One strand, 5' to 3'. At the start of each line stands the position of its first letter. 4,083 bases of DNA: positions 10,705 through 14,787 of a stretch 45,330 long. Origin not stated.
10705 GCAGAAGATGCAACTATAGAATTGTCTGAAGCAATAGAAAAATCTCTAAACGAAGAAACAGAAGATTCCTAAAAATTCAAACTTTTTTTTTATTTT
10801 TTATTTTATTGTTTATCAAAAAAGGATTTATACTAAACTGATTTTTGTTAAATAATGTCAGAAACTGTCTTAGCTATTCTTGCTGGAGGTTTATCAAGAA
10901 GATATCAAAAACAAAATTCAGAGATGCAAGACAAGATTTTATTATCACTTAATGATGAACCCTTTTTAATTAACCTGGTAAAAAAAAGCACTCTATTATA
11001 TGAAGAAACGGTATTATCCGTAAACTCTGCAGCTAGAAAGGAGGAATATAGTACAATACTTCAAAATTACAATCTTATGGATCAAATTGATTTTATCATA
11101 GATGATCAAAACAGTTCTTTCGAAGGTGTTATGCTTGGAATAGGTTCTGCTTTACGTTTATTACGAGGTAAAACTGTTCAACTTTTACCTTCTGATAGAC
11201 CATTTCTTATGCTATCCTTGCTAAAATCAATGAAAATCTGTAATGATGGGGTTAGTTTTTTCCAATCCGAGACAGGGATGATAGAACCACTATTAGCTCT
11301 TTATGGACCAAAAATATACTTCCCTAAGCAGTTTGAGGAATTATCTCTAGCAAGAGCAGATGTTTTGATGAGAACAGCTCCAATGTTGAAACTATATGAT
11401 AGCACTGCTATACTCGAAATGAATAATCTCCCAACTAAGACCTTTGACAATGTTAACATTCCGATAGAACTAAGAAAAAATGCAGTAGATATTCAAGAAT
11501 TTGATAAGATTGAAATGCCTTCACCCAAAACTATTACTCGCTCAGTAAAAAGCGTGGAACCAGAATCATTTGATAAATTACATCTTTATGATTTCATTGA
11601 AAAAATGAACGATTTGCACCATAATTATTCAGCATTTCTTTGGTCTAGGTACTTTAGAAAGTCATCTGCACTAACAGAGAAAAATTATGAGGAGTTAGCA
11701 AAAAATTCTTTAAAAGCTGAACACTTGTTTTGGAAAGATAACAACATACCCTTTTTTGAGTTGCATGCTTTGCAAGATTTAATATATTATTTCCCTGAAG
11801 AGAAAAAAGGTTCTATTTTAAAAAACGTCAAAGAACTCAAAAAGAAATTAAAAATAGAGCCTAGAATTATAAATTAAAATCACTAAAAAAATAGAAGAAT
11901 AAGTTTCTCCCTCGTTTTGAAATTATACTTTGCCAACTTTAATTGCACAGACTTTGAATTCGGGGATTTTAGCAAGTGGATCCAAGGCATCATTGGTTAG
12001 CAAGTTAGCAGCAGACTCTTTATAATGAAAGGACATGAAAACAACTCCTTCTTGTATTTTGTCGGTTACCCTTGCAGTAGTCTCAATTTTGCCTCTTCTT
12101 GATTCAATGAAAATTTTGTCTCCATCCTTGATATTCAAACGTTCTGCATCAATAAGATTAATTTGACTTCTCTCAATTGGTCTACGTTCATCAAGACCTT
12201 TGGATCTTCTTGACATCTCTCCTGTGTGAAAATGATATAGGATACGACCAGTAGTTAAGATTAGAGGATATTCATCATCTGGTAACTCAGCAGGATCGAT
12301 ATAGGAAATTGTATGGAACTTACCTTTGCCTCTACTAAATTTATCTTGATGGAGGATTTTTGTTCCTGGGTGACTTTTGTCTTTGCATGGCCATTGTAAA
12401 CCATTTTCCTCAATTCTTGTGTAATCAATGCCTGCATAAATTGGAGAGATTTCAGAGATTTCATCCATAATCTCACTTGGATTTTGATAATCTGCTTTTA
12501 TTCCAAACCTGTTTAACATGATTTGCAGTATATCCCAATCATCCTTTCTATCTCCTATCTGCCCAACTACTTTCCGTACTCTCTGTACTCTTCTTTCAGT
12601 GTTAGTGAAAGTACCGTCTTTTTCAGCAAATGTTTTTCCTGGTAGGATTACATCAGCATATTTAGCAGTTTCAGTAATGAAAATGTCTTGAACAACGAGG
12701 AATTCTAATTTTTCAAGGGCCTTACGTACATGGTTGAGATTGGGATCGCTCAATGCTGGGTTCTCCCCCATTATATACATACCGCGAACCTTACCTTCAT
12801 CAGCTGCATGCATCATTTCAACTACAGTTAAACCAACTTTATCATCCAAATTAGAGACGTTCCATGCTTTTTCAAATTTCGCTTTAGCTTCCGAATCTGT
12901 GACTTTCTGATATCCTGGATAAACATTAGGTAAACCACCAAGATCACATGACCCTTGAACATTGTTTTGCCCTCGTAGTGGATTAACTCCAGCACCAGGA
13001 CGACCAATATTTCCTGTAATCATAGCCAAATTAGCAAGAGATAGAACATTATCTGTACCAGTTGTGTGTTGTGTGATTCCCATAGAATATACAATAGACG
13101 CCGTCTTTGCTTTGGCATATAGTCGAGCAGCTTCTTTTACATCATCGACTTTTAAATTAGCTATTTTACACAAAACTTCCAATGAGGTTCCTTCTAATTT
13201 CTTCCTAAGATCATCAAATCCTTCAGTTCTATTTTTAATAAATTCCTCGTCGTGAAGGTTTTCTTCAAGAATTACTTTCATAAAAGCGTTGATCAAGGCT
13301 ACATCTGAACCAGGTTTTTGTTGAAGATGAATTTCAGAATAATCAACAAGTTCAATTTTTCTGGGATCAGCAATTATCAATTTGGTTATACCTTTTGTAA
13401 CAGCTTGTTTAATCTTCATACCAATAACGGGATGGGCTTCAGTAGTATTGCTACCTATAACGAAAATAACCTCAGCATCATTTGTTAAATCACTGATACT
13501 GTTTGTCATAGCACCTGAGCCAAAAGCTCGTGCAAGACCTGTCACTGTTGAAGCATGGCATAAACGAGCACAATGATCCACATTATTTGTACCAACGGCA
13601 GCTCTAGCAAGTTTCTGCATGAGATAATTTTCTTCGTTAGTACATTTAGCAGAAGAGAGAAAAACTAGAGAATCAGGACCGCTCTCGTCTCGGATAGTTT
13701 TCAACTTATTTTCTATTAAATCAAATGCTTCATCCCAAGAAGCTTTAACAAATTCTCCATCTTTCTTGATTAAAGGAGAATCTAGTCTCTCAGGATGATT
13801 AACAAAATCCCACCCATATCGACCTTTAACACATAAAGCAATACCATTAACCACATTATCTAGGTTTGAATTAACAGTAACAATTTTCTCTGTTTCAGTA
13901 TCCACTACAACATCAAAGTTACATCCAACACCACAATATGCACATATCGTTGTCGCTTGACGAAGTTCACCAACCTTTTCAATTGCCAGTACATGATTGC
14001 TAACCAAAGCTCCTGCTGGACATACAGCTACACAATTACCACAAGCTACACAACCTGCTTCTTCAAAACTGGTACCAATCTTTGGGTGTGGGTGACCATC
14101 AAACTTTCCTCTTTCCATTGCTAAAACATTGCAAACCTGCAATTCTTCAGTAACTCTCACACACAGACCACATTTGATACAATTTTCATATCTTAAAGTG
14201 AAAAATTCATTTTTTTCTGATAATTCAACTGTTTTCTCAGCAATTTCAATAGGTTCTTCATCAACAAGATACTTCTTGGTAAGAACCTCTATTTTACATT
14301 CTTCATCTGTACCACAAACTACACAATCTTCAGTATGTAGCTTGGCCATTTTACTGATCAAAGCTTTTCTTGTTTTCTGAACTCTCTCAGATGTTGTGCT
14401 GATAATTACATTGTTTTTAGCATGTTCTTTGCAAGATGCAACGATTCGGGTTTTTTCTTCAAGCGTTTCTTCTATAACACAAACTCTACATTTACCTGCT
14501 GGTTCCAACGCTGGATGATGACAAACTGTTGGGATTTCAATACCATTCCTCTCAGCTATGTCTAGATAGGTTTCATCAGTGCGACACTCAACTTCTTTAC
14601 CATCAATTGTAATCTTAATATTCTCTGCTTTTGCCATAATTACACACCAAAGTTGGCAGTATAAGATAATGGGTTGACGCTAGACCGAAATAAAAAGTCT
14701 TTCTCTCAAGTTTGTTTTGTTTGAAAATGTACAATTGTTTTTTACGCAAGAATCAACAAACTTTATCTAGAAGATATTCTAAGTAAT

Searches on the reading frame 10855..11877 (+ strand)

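Call 47: search_protein_families(library=pfam, proteins=[window:10855-11877:+])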
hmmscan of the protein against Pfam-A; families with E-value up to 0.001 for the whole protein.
window:10855-11877:+ (340 aa): 1 family
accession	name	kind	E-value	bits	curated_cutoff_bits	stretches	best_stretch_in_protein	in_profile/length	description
PF12804.13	NTP_transf_3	-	2e-10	41.5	27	1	7-151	2-134/160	MobA-like NTP transferase domain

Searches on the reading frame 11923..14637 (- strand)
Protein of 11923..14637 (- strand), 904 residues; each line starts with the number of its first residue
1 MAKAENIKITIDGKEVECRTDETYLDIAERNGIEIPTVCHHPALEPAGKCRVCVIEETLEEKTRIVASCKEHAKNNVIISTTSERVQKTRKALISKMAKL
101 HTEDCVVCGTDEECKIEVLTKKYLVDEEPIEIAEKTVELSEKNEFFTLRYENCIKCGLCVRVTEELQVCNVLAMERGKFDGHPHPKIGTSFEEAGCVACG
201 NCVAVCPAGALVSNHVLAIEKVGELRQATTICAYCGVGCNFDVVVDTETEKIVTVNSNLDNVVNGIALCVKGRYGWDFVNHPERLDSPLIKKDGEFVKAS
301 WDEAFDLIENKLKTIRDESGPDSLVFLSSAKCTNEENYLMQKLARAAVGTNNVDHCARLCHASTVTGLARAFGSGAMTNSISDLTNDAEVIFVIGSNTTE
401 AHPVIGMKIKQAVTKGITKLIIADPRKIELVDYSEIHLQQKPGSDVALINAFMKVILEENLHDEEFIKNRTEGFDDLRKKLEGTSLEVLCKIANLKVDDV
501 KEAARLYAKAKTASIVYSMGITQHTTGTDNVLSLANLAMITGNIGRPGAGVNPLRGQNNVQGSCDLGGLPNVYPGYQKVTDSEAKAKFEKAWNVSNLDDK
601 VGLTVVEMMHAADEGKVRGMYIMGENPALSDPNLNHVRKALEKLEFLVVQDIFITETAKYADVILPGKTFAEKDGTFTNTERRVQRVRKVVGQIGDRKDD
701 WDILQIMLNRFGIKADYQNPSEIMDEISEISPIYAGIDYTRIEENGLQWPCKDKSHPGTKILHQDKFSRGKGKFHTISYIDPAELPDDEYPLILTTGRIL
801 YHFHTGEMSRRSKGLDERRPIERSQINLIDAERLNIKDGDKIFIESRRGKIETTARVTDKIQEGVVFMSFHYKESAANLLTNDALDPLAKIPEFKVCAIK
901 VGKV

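Call 12: search_protein_families(library=pfam, proteins=[window:11923-14637:-])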
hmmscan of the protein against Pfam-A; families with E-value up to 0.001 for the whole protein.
window:11923-14637:- (904 aa): 9 families
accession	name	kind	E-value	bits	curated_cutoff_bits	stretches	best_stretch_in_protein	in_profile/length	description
PF00384.28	Molybdopterin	-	8e-85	285.4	24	1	284-705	1-348/353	Molybdopterin oxidoreductase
PF01568.27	Molydop_binding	-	1.6e-32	112.3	26.8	1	792-898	1-110/110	Molydopterin dinucleotide binding domain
PF04879.21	Molybdop_Fe4S4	-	2.5e-14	53.4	22.7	1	229-281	5-55/55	Molybdopterin oxidoreductase Fe4S4 domain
PF13510.11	Fer2_4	-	2.1e-11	44.2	22.8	1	5-83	2-81/82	2Fe-2S iron-sulfur cluster binding domain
PF12838.12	Fer4_7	-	1.1e-05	26.2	27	1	152-210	1-52/52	4Fe-4S dicluster domain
PF00037.32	Fer4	-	2e-05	24.6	21.1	1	195-211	7-23/24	4Fe-4S binding domain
PF13183.11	Fer4_8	-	6.7e-05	23.8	27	1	151-209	3-67/68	4Fe-4S dicluster domain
PF22117.2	Fer4_Nqo3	-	0.00024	21.6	27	1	149-211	7-66/67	NADH-quinone oxidoreductase subunit 3, ferredoxin-like domain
PF14697.11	Fer4_21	-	0.00051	20.6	35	1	151-208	6-53/59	4Fe-4S dicluster domain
